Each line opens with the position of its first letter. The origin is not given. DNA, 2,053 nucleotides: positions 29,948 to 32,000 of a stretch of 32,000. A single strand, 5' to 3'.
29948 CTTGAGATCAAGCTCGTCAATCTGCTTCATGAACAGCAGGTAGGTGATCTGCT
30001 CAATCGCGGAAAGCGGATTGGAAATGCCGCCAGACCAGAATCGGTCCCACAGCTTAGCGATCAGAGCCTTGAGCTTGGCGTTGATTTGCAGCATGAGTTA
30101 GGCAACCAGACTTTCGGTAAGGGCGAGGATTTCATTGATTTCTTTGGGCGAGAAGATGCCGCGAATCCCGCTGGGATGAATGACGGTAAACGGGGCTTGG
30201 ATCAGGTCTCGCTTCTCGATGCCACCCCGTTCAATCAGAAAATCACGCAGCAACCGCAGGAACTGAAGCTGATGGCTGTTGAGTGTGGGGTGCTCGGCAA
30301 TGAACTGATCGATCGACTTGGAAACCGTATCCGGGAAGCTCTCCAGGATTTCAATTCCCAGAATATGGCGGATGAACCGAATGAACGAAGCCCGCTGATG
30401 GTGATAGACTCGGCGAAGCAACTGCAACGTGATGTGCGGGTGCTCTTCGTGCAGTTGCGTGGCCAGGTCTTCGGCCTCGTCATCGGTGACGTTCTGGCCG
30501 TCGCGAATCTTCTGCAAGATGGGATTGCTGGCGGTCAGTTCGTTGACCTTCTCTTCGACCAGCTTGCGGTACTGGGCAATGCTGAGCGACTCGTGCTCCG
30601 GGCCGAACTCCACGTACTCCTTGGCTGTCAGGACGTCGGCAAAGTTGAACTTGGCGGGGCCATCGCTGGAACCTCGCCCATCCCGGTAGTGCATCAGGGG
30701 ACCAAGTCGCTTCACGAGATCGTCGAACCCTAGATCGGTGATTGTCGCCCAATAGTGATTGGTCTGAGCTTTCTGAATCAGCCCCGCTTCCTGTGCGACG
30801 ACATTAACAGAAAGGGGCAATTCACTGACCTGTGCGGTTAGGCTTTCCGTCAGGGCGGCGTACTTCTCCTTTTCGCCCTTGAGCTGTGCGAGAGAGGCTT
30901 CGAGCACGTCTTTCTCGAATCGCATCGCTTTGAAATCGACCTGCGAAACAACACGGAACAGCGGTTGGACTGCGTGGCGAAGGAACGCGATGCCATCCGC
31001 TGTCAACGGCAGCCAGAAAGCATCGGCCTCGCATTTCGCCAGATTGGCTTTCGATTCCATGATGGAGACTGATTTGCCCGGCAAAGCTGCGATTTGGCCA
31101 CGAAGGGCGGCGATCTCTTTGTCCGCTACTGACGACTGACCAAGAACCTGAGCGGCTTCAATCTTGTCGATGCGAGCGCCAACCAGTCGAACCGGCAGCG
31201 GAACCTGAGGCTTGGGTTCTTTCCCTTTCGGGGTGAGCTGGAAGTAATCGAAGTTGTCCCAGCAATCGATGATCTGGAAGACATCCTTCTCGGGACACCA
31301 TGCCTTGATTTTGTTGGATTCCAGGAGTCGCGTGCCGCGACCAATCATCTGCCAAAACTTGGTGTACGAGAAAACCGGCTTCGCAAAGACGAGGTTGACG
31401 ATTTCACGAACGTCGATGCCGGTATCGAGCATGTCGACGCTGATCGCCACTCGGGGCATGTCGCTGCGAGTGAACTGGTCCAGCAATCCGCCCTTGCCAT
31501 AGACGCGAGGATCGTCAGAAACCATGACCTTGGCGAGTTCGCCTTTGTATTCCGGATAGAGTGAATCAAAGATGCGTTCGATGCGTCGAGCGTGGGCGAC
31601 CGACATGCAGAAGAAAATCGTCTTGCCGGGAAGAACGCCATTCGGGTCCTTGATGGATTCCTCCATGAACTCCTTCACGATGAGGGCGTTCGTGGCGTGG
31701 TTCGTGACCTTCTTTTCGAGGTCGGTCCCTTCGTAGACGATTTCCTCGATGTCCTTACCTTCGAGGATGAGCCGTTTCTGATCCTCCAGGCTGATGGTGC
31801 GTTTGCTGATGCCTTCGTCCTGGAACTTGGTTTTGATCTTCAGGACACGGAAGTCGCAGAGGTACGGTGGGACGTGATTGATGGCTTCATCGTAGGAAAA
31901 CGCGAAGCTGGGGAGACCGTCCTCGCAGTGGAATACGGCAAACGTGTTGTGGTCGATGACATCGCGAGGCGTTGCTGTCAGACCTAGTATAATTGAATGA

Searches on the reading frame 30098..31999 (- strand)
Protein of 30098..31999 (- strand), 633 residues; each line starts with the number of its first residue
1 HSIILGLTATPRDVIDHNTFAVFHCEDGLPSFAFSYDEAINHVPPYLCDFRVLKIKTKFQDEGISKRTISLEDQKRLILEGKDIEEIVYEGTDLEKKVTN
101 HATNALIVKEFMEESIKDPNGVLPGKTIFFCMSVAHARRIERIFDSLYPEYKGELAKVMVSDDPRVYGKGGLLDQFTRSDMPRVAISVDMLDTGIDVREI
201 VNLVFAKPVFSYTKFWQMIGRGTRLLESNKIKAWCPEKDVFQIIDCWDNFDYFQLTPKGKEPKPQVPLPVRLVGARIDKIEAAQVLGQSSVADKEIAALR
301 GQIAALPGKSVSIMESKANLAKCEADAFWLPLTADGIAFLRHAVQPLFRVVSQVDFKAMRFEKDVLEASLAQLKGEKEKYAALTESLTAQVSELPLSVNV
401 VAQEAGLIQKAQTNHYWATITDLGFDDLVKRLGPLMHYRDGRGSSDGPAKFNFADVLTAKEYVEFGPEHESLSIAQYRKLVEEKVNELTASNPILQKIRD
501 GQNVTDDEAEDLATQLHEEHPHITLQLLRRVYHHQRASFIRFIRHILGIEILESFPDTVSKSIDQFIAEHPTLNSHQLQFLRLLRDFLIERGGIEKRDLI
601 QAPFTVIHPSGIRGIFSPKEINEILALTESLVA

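Call 3: search_protein_families(library=pfam, proteins=[window:30098-31999:-], max_evalue=0.01)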
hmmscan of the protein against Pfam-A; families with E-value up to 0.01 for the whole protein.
window:30098-31999:- (633 aa): 3 families
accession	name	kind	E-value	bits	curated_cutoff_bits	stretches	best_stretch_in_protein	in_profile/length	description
PF08463.15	EcoEI_R_C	-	2.5e-27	96.4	24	1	476-626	2-156/163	EcoEI R protein C-terminal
PF00271.37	Helicase_C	-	6e-05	23.7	23.5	1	125-224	16-108/110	Helicase conserved C-terminal domain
PF08767.17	CRM1_C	-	0.0052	16.4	23.2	1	520-590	248-317/323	CRM1 C terminal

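Call 4: search_protein_families(library=padloc, proteins=[window:30098-31999:-], max_evalue=0.01)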
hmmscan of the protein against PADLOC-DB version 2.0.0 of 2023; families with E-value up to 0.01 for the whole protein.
window:30098-31999:- (633 aa): 6 families
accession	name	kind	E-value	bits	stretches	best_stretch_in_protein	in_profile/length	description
PDLC03047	REase_I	-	2.8e-86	288.3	1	2-621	482-1091/1107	Type I restriction enzyme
PDLC03049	REase_I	-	1.5e-17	60.9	1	5-235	317-533/807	Type I restriction enzyme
PDLC03042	REase_I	-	1.1e-12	44.2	1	83-250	682-848/1170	Type I restriction enzyme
PDLC03659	mREase_IV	-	8.7e-06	21.9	1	94-227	432-555/945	Type IV methyl-directed restriction enzyme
PDLC02705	PbeA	-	0.00092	15.5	1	123-226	524-621/691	PbeA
PDLC03658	mREase_IV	-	0.0033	13.2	1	185-230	505-549/953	Type IV methyl-directed restriction enzyme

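Call 5: search_protein_families(library=ncbifam, proteins=[window:30098-31999:-], max_evalue=0.01)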
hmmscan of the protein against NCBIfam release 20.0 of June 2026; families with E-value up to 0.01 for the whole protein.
window:30098-31999:- (633 aa): 3 families
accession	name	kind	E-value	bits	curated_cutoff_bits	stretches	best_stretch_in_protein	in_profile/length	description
NF008521.0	PRK11448.1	equivalog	8.5e-32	110.1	729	1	3-599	586-1085/1123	type I restriction-modification system endonuclease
NF046051.1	restrict_EcoAI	equivalog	1.1e-24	86.9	550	1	3-248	305-530/768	EcoAI/FtnUII family type I restriction enzme subunit R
NF053632.1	heli_RadD_YejH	equivalog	5.1e-05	21.8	720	1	88-229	219-346/573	DNA repair helicase RadD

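Call 24: search_dna_similar(query=window:30098-31999:-, collection=plasmids, mode=protein, max_rows=40)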
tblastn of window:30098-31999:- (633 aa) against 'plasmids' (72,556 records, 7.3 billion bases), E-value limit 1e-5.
Records with a match: 215; places in all: 219; records where one place covers at least 80% of the query: 34.
Best place of each record, by identity: 60-80% 1; <60% 214.
By first word of the organism name: Escherichia 57; Acinetobacter 16; Enterococcus 15; Vibrio 11; Zymomonas 9; Nostoc 5; Pseudomonas 3; Deinococcus 3; Lactiplantibacillus 3; Kovacikia 2; and 70 more.
By predicted mobility (MOB-suite, as given by PLSDB): non-mobilizable 105; conjugative 70; mobilizable 40.
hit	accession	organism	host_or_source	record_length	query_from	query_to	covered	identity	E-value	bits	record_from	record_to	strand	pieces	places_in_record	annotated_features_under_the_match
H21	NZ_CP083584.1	Kovacikia minuta CCNUW1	cell culture,fresh water lake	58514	2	633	100%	65.6%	0e+0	839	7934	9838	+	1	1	type I restriction endonuclease subunit R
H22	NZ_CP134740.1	Pantoea agglomerans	cell culture,Water from creek adjacent ...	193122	2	632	100%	34.9%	1e-98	338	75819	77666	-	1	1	DEAD/DEAH box helicase family protein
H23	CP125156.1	Klebsiella pneumoniae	-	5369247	2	616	97%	33.5%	2e-76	273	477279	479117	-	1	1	none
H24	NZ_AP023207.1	Escherichia coli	Homo sapiens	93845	2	616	97%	32.6%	2e-76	273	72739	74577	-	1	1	DEAD/DEAH box helicase family protein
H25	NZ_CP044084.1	Pseudomonas luteola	Homo sapiens,clinical isolate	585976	5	632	99%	31.7%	1e-79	283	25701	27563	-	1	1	DEAD/DEAH box helicase family protein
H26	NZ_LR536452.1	Methylocella tundrae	-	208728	5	625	98%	31.7%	8e-79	280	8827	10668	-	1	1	DEAD/DEAH box helicase family protein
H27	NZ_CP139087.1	Methylocella tundrae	Single cell,tundra wetland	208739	5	625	98%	31.7%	8e-79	280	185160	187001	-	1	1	DEAD/DEAH box helicase family protein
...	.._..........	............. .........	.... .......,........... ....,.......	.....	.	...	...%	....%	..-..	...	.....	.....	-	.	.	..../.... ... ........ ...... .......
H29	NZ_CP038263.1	Acinetobacter baumannii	-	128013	2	631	100%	30.4%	2e-57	217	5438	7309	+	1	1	DEAD/DEAH box helicase family protein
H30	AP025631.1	Annamia dubia NIES-4383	-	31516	2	631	100%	30.2%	8e-55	209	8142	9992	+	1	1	restriction endonuclease subunit R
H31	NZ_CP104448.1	Acinetobacter baumannii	Homo sapiens,sputum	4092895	2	631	100%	30.1%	1e-59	223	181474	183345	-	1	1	none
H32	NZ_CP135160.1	Acinetobacter pittii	Homo sapiens,sputum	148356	2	631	100%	30.0%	5e-56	213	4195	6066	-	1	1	DEAD/DEAH box helicase family protein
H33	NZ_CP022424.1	Vitreoscilla filiformis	cell culture,Mud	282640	2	631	100%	29.8%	6e-66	242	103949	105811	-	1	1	DEAD/DEAH box helicase family protein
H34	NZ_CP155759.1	Sphingomonas parapaucimobilis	Chinese cabbage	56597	4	631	99%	29.8%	2e-51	199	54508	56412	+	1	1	DEAD/DEAH box helicase family protein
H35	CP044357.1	Acinetobacter baumannii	Homo sapiens,oral cavity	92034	2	631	100%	29.6%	6e-57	216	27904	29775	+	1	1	restriction endonuclease subunit R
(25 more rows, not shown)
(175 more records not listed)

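Call 87: get_annotated_region(hit=H22, flank=8000)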
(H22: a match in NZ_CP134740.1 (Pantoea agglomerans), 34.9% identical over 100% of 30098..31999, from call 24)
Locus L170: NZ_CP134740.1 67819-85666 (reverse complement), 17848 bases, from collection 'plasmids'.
description: Pantoea agglomerans strain FC61912-B plasmid pFC61912-B_C, complete sequence
organism: Pantoea agglomerans (NCBI taxid 549)
taxonomy: Bacteria; Pseudomonadota; Gammaproteobacteria; Enterobacterales; Erwiniaceae; Pantoea; Pantoea agglomerans
host: -; source: cell culture,Water from creek adjacent to crop field; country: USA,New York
typing (MOB-suite, as given by PLSDB): non-mobilizable; replicon rep_cluster_807
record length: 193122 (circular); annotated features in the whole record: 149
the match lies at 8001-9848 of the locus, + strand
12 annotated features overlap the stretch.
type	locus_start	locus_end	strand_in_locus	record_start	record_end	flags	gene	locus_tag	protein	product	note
CDS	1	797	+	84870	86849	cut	arnA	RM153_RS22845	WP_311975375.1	bifunctional UDP-4-amino-4-deoxy-L-arabinose formyltransferase/UDP-glucuronic acid oxidase ArnA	GO:0009058 - biosynthetic process [Evidence IEA]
CDS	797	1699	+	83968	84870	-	arnD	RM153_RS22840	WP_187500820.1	4-deoxy-4-formamido-L-arabinose- phosphoundecaprenol deformylase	-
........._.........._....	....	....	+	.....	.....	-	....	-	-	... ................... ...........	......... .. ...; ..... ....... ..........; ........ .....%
CDS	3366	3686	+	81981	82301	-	arnE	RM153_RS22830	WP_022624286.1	4-amino-4-deoxy-L-arabinose-phosphoundecaprenol flippase subunit ArnE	-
CDS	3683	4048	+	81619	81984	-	arnF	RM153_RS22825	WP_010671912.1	4-amino-4-deoxy-L-arabinose-phosphoundecaprenol flippase subunit ArnF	-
CDS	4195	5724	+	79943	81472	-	-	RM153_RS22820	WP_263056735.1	Fic family protein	-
CDS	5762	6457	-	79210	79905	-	-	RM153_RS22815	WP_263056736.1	haloacid dehalogenase type II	GO:0006805 - xenobiotic metabolic process [Evidence IEA]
CDS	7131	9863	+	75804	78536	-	-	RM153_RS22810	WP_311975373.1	DEAD/DEAH box helicase family protein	-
CDS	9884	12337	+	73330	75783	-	-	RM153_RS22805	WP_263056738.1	class I SAM-dependent DNA methyltransferase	-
CDS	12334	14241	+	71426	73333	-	-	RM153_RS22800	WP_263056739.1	restriction endonuclease subunit S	GO:0006304 - DNA modification [Evidence IEA]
CDS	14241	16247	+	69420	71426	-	-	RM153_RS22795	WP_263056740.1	AAA family ATPase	-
CDS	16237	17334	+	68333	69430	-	-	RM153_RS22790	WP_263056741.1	hypothetical protein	-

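Call 90: search_protein_families(library=padloc, proteins=[L170:14241-16247:+, L170:16237-17334:+, L170:9884-12337:+], max_evalue=0.000001)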
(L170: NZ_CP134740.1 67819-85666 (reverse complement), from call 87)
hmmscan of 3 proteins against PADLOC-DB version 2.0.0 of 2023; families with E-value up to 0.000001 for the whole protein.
L170:14241-16247:+ (668 aa): 28 families (the best 25 are shown)
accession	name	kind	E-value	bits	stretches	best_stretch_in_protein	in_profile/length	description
PDLC00293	PtuA1|PtuA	-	3.7e-30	103.4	2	423-518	305-403/527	AAA ATPase domain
PDLC00294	PtuA1|PtuA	-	1.4e-18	64.9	1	377-515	287-420/548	AAA ATPase domain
PDLC00289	PtuA1|PtuA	-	1.2e-15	55.5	1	432-559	226-344/404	AAA ATPase domain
PDLC00302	PtuA1|PtuA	-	1.9e-15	54.6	1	423-513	335-429/576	AAA ATPase domain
PDLC00303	PtuA1|PtuA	-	2e-15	54.8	1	412-509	194-290/386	AAA ATPase domain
PDLC00273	PtuA1|PtuA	-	1.9e-12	44.9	1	424-514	194-282/375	AAA ATPase domain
PDLC04180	HEC-01A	-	4.5e-12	43.8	1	427-518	248-340/382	-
PDLC00265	PtuA1|PtuA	-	1.8e-11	41.8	1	432-551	303-416/479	AAA ATPase domain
PDLC04242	PDC-M01A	-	4.2e-11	39.8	1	432-514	402-483/566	-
PDLC02980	AriA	-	5.8e-11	40.9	0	412-500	220-302/304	-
PDLC00271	PtuA1|PtuA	-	3.6e-10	38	0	1-56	1-48/421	AAA ATPase domain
PDLC04164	AriA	-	6.3e-10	37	1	427-514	165-249/253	-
PDLC02981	AriAB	-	1.2e-09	35.4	0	432-512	308-388/694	-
PDLC04239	PDC-M01A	-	1.8e-09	34.6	0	454-579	409-525/552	-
PDLC00285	PtuA1|PtuA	-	2e-09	35.2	0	428-510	257-339/432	AAA ATPase domain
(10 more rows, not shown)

L170:16237-17334:+ (365 aa): 22 families
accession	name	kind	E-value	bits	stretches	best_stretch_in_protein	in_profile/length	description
PDLC04248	PDC-M01B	-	1.2e-11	43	1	180-269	41-124/216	-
PDLC04264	PDC-M01B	-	1.2e-10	39.6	1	180-228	107-154/282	-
PDLC04256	PDC-M01B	-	2.3e-10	38.5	1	183-227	116-159/285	-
PDLC04259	PDC-M01B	-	1.1e-09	36.7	1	166-226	95-146/277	-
PDLC04271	PDC-M01B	-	3.4e-09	34.4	1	168-216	94-135/291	-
PDLC04270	PDC-M01B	-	1.3e-08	32.6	1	167-239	97-161/280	-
PDLC04247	PDC-M01B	-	1.4e-08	32.9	1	183-226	110-152/286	-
PDLC04262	PDC-M01B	-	1.7e-08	32.6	1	181-265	87-164/259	-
PDLC04269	PDC-M01B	-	1.9e-08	32.2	1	147-216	8-69/210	-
PDLC04743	PDC-M62B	-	2.2e-08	32.1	1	167-219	124-179/328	-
PDLC04255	PDC-M01B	-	2.3e-08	32.1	1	158-216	100-150/285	-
PDLC04253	PDC-M01B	-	3.8e-08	31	1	183-216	115-148/366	-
PDLC00351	PtuB1|PtuB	-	4.2e-08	31.5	1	166-216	57-104/195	Unknown function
PDLC04251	PDC-M01B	-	4.9e-08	30.7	1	180-216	105-141/279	-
PDLC00342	PtuB1|PtuB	-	5e-08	30.6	1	161-216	43-95/247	Unknown function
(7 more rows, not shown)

L170:9884-12337:+ (817 aa): 29 families (the best 25 are shown)
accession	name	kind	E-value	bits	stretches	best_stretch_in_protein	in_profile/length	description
PDLC03021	MTase_I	-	3e-115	383.9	1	3-487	4-431/491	Type I methyltransferase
PDLC03025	MTase_I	-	3.2e-51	172.7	1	28-455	26-397/569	Type I methyltransferase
PDLC03026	MTase_I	-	3.6e-48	162.9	1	29-471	28-398/487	Type I methyltransferase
PDLC04134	mad2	-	1.3e-33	114.6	1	28-475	162-489/492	mads_2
PDLC03036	MTase_I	-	9.5e-31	104.9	1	125-418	173-433/635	Type I methyltransferase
PDLC03318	MTase_II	-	7.2e-27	92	1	144-418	322-626/723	Type II methyltransferase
PDLC03031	MTase_I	-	2.5e-25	86.9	2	248-445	238-431/834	Type I methyltransferase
PDLC03034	MTase_I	-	4.8e-25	85.9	2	300-424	474-589/672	Type I methyltransferase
PDLC03027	MTase_I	-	1.1e-23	81.8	1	244-416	205-367/810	Type I methyltransferase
PDLC03022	MTase_I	-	5.1e-23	79.3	2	261-419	256-409/857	Type I methyltransferase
PDLC03018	MTase_I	-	2.2e-20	70.6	1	141-212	282-352/749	Type I methyltransferase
PDLC03218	MTase_II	-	5.5e-19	66.1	1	126-476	225-529/532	Type II methyltransferase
PDLC03032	MTase_I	-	9.3e-18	61.6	1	242-416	206-369/1001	Type I methyltransferase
PDLC03038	MTase_I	-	1.8e-17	60.5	1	144-218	146-222/896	Type I methyltransferase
PDLC03039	MTase_I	-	2.7e-17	60.2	2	251-415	225-377/708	Type I methyltransferase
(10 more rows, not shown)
